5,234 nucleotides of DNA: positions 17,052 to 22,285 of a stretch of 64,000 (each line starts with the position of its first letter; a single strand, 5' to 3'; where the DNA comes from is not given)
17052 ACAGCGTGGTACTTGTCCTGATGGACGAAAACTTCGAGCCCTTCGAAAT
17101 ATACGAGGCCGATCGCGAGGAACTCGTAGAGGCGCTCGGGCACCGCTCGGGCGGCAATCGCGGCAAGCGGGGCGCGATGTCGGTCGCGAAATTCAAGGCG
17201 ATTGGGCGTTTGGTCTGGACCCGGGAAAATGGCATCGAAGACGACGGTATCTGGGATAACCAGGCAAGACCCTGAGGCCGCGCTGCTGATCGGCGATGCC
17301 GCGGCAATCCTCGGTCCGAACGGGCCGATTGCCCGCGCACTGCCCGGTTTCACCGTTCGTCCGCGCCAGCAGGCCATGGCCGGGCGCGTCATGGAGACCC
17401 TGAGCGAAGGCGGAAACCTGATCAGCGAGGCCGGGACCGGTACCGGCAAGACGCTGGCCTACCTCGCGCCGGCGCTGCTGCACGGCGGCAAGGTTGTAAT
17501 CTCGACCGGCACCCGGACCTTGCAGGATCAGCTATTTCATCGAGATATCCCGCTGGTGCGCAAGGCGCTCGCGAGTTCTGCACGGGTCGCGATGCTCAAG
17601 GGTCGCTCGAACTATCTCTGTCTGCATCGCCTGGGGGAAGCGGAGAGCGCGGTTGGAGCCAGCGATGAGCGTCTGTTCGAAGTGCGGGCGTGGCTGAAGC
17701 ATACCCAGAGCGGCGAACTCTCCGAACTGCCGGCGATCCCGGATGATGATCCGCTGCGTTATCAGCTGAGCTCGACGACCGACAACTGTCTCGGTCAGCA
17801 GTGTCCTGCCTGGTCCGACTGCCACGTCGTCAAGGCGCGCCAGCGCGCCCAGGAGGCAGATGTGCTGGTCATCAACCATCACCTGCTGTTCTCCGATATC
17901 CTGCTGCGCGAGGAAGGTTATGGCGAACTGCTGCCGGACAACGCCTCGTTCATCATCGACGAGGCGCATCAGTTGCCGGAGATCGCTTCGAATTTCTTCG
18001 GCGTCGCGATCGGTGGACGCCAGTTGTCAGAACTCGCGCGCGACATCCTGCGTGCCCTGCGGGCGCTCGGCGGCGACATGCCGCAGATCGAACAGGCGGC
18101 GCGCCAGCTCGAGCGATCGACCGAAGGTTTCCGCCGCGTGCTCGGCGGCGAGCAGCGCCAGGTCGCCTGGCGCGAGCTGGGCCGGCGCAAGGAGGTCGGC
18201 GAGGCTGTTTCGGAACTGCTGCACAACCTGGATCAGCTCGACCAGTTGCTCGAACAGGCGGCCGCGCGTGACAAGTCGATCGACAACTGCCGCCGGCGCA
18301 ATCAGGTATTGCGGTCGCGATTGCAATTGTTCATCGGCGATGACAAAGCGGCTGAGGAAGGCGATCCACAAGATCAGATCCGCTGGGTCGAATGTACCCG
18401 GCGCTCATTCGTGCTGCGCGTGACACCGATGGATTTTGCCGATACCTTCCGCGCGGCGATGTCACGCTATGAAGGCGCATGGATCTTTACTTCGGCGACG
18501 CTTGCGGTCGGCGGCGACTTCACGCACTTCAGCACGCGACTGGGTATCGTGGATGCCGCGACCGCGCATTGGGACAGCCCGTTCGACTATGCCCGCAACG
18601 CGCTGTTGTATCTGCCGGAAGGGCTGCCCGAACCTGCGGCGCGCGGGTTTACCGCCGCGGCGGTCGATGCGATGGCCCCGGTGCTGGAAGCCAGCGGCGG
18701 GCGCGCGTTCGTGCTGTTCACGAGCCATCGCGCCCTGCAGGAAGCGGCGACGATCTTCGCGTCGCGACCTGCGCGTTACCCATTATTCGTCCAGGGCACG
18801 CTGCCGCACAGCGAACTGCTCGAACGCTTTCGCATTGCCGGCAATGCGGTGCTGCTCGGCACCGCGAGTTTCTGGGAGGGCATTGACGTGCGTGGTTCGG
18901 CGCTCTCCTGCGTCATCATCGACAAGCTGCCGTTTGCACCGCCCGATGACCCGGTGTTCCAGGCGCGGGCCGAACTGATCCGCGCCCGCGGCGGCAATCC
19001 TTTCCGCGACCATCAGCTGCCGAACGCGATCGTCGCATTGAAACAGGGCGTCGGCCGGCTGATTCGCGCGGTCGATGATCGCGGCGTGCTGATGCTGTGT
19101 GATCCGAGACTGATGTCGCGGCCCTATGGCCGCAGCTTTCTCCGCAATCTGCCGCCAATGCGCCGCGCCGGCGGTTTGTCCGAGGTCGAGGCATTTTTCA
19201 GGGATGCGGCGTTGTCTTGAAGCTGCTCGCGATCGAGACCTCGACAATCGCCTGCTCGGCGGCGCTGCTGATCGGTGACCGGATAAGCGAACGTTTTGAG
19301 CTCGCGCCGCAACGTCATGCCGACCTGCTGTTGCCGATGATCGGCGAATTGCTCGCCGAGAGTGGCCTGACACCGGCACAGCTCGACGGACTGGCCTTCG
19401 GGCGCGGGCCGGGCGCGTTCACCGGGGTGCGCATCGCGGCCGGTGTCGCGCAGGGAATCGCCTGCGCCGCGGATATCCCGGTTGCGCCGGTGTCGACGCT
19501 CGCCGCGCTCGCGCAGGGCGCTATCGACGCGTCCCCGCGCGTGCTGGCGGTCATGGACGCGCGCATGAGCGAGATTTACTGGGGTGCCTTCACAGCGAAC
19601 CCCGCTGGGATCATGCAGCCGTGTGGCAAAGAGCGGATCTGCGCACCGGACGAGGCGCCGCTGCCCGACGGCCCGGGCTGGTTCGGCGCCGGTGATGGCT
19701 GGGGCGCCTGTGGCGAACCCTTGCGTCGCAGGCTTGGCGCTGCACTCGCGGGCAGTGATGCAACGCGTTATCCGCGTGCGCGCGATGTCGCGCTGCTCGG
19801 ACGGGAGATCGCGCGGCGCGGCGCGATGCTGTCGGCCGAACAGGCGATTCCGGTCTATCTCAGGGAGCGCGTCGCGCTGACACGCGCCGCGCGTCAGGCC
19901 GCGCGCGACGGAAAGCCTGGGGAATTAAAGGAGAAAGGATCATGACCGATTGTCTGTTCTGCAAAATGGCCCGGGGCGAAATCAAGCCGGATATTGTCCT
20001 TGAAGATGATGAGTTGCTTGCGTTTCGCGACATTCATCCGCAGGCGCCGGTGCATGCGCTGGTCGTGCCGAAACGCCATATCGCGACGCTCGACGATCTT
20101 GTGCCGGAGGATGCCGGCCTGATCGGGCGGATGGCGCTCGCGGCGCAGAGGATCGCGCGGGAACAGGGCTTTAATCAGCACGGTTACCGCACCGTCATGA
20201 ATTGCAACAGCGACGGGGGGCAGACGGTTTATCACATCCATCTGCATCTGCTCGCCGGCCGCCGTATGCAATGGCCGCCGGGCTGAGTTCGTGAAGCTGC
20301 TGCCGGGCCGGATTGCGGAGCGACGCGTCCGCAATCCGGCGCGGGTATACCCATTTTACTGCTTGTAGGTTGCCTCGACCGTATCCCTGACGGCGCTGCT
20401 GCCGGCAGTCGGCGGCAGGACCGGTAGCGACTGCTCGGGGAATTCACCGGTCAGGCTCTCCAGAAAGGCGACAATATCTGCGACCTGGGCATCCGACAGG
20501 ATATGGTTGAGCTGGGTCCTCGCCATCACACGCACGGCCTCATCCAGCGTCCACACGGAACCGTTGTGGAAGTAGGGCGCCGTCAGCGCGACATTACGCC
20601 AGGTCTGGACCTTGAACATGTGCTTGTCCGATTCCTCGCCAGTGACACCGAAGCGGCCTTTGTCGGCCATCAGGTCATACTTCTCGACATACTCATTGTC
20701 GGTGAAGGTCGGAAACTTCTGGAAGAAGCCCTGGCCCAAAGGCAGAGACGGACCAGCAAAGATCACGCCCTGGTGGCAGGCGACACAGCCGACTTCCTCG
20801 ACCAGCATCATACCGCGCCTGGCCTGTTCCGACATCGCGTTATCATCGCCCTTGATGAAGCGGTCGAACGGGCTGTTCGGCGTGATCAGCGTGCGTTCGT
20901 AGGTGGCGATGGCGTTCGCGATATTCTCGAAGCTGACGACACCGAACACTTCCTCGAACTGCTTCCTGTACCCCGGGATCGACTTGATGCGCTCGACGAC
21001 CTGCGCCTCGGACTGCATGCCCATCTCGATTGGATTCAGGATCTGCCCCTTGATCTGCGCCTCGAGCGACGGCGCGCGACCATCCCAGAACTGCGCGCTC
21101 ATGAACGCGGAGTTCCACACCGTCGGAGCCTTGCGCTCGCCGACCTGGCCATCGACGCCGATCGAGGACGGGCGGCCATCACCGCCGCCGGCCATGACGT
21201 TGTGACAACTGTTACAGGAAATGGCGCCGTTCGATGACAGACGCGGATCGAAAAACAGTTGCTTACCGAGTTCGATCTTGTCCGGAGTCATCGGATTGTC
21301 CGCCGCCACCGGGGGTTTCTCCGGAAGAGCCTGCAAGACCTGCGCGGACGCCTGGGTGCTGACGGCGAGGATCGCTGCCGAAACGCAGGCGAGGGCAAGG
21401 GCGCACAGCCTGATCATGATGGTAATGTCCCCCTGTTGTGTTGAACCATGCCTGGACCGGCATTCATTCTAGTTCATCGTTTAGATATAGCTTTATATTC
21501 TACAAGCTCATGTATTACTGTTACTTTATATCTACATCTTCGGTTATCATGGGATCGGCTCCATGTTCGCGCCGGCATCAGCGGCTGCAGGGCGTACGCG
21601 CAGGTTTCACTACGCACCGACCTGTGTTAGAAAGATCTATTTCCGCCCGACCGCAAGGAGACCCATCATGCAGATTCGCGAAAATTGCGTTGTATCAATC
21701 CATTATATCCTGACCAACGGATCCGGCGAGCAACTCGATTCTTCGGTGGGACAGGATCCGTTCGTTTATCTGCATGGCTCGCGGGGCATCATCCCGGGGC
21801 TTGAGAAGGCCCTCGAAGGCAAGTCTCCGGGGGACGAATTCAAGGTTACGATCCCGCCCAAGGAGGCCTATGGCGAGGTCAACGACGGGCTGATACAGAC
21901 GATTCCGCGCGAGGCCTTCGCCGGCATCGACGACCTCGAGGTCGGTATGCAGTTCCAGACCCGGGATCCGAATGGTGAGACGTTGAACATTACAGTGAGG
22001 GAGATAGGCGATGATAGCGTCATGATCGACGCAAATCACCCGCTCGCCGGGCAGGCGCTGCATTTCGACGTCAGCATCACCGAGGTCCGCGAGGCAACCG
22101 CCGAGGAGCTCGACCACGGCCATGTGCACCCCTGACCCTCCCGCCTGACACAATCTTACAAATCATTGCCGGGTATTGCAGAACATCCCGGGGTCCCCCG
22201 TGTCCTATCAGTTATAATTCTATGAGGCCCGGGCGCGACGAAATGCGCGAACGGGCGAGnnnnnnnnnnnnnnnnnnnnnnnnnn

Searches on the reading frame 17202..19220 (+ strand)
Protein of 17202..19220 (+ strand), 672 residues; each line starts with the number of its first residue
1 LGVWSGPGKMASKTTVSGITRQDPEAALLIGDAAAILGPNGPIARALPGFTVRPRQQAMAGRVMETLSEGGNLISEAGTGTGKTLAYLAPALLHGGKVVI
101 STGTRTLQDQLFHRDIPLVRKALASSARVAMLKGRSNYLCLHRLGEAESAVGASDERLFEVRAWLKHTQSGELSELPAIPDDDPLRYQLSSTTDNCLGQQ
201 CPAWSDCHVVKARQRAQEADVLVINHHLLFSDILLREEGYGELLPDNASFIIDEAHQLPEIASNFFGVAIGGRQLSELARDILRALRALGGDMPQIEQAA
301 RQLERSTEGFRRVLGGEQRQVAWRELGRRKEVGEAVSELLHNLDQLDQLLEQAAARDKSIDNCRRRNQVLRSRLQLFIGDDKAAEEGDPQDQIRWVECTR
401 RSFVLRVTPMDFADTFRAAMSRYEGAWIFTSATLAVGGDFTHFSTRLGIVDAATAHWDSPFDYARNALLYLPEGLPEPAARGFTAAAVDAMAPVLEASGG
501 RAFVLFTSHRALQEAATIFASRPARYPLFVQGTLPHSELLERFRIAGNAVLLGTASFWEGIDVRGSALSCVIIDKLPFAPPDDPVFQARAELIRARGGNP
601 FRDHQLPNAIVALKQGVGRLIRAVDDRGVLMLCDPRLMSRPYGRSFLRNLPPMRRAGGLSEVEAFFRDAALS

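Call 82: search_protein_families(library=pfam, proteins=[window:17202-19220:+], max_evalue=0.00001)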
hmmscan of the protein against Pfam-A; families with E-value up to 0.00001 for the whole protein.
window:17202-19220:+ (672 aa): 2 families
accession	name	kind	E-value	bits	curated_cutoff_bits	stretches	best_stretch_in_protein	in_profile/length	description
PF13307.12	Helicase_C_2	-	3.5e-44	151.3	25.3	1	494-652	4-169/170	Helicase C-terminal domain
PF00270.35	DEAD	-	7.4e-11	42.5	26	1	62-120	6-70/167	DEAD/DEAH box helicase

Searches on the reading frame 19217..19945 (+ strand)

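Call 82: search_protein_families(library=pfam, proteins=[window:19217-19945:+], max_evalue=0.00001)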
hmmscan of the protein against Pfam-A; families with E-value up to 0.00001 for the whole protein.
window:19217-19945:+ (242 aa): 1 family
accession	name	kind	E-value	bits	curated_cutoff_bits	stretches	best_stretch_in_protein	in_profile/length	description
PF00814.31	TsaD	-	1.5e-26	94.2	24.8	1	28-123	23-121/264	tRNA N6-adenosine threonylcarbamoyltransferase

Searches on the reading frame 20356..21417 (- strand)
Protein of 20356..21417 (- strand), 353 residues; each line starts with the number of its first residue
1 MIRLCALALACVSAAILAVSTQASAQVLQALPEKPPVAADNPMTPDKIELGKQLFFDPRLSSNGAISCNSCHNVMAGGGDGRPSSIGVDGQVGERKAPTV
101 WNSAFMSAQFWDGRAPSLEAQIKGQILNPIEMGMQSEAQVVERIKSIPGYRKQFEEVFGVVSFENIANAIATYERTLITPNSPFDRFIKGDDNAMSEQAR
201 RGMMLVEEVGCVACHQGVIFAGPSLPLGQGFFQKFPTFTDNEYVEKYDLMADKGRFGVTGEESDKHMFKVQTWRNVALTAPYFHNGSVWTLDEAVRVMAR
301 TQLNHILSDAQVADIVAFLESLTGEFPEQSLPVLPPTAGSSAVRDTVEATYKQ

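Call 82: search_protein_families(library=pfam, proteins=[window:20356-21417:-], max_evalue=0.00001)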
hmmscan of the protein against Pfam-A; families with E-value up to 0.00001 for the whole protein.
window:20356-21417:- (353 aa): 3 families
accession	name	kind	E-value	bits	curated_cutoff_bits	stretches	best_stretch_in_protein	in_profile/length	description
PF03150.19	CCP_MauG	-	4.8e-60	202.9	25.6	1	46-192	2-148/149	Di-haem cytochrome c peroxidase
PF00034.26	Cytochrom_C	-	5.2e-07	31.3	21.3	0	296-322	62-89/90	Cytochrome c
PF21419.2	RoxA-like_Cyt-c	-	8.9e-06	25.6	26.7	0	279-300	13-34/39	RoxA-like, cytochrome c-like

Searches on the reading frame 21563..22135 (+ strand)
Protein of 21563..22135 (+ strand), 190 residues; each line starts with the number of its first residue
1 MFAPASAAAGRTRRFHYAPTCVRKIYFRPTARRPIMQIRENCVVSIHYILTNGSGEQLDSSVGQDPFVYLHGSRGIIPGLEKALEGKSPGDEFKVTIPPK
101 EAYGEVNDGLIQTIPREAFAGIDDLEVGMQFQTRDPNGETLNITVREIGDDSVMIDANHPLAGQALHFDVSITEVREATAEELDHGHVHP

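Call 84: search_protein_families(library=pfam, proteins=[window:21563-22135:+], max_evalue=0.0001)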
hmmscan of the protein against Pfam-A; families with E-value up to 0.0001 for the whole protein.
window:21563-22135:+ (190 aa): 1 family
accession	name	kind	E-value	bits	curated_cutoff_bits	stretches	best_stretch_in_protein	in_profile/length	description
PF00254.34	FKBP_C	-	1.1e-12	48.5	21.1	1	39-108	6-76/94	FKBP-type peptidyl-prolyl cis-trans isomerase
